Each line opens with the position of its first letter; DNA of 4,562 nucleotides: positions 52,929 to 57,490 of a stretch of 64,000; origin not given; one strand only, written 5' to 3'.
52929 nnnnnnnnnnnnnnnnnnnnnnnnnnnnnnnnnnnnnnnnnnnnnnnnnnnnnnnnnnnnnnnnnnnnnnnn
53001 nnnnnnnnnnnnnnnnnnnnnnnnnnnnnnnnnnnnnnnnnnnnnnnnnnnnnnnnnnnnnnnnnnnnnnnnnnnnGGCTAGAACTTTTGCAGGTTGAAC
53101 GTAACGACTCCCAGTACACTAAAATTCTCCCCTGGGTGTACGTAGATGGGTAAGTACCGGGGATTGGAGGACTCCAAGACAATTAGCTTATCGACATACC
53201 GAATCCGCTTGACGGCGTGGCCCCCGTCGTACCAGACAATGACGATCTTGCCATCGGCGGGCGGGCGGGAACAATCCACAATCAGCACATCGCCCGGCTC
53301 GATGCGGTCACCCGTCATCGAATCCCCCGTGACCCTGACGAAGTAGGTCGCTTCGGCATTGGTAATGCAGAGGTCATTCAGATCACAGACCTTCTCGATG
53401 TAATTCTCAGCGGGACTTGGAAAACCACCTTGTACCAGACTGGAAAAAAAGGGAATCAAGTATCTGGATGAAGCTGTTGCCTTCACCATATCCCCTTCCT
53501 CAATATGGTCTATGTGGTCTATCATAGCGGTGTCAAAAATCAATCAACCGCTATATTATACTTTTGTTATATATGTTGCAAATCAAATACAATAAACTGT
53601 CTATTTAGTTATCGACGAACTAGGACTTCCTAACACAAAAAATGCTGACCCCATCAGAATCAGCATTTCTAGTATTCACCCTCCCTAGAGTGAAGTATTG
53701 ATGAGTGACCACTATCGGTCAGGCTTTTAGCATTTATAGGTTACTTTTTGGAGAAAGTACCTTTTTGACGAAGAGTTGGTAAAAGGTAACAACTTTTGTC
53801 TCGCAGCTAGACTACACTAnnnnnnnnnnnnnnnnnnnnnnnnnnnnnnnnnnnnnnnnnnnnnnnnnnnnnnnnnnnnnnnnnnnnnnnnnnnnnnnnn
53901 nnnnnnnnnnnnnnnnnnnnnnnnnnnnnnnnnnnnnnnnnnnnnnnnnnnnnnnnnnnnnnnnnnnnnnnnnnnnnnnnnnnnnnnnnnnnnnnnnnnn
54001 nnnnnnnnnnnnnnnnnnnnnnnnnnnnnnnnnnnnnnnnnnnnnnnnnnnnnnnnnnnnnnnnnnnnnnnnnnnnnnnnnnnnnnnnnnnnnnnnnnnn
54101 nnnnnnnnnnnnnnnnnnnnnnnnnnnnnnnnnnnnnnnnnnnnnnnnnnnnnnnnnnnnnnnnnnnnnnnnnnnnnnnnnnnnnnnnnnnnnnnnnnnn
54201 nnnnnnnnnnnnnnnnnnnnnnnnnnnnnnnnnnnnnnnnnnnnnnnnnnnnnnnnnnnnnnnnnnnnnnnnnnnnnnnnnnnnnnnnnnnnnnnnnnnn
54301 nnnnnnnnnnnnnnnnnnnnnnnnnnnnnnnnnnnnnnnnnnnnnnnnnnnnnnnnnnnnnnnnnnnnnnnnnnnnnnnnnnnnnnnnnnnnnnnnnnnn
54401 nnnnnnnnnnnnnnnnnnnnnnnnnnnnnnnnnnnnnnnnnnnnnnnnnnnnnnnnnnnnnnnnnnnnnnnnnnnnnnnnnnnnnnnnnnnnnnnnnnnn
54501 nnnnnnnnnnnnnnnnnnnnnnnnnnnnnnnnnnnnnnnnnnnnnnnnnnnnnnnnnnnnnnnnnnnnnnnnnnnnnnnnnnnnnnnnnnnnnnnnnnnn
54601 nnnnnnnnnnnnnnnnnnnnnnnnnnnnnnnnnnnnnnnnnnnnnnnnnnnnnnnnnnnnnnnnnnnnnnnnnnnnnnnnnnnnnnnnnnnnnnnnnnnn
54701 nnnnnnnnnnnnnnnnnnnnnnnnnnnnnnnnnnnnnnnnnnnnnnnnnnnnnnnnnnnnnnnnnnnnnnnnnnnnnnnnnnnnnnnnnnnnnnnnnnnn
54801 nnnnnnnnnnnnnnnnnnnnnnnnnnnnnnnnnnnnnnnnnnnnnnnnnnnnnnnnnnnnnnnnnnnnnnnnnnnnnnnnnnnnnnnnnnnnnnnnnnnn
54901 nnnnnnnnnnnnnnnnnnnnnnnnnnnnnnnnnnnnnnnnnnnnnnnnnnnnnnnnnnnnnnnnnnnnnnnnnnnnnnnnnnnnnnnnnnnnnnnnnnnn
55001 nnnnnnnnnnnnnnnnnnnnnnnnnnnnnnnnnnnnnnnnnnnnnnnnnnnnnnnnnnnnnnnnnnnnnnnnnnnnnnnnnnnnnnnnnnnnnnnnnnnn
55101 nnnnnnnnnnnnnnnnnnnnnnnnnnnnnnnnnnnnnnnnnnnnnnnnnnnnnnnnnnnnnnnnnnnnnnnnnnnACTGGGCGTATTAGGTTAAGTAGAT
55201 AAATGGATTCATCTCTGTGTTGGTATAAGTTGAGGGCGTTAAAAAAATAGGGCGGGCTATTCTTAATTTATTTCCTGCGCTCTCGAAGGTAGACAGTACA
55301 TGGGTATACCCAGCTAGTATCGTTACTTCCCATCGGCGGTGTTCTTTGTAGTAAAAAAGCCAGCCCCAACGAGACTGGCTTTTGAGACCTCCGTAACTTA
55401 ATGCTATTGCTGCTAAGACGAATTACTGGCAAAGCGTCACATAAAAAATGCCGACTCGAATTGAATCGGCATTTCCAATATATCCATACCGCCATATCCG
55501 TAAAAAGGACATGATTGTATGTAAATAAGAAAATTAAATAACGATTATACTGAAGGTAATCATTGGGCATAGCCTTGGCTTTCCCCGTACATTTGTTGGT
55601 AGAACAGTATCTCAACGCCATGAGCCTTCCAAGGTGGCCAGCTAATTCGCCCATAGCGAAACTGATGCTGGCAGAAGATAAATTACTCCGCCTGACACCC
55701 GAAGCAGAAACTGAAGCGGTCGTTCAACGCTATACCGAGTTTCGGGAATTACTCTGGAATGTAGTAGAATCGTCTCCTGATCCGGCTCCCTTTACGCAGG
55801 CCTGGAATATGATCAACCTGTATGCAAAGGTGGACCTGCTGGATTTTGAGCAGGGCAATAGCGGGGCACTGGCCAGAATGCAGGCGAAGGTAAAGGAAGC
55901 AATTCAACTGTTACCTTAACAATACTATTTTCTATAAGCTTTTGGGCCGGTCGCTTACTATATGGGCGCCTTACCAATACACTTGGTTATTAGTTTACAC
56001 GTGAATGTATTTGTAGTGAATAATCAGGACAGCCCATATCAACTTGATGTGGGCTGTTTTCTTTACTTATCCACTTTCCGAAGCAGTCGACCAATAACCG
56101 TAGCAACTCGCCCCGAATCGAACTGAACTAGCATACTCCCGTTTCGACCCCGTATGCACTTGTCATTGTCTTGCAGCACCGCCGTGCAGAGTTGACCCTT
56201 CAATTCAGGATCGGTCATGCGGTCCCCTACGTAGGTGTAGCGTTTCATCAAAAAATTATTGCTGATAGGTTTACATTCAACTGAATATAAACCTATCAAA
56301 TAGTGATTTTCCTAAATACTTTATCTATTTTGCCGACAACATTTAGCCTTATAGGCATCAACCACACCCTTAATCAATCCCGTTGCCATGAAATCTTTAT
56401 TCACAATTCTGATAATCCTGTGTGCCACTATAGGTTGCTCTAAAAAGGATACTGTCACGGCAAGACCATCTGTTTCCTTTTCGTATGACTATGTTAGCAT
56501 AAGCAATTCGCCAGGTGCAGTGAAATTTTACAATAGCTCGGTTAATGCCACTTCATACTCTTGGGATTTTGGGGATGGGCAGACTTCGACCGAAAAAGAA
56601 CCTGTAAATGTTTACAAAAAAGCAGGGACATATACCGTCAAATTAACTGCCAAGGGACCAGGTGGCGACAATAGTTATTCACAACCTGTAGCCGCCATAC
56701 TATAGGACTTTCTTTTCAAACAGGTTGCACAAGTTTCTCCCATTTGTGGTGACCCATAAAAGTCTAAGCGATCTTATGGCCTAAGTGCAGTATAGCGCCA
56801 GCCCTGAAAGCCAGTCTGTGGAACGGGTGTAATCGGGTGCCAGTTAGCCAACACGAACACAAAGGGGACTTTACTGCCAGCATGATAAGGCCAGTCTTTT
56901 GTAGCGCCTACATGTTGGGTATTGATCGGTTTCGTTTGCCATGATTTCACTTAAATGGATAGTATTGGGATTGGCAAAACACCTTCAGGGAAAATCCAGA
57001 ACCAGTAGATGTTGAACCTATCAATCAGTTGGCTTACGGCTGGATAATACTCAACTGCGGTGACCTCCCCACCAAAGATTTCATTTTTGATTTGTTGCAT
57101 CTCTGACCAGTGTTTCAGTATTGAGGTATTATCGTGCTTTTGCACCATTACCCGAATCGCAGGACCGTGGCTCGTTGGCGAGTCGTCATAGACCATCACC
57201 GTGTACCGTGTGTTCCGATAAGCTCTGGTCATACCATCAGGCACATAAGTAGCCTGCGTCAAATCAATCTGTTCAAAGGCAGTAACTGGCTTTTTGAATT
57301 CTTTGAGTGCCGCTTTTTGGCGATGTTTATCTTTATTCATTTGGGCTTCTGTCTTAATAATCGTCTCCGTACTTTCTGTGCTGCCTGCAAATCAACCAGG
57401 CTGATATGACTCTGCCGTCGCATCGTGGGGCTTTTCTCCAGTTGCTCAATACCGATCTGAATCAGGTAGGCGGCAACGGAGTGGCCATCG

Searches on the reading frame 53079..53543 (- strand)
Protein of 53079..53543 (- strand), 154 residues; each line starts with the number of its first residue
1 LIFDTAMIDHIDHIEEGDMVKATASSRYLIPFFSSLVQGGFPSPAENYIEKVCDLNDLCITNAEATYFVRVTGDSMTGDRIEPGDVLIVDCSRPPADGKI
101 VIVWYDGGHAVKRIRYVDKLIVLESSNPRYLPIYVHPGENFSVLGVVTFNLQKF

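Call 37: search_protein_families(library=pfam, proteins=[window:53079-53543:-], max_evalue=0.01)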
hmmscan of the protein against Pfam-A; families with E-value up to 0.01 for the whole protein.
window:53079-53543:- (154 aa): 1 family
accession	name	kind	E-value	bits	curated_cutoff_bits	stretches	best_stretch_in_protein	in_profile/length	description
PF00717.28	Peptidase_S24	-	2.6e-24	85.6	23.3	1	31-147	1-115/116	Peptidase S24-like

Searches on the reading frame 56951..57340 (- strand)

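Call 88: search_protein_families(library=pfam, proteins=[window:56951-57340:-], max_evalue=0.01)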
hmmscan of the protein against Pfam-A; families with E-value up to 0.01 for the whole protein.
window:56951-57340:- (129 aa): 1 family
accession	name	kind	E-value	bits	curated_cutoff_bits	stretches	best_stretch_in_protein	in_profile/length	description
PF24746.1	DUF7694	-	1.1e-10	41.6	27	1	67-118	15-65/66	Domain of unknown function (DUF7694)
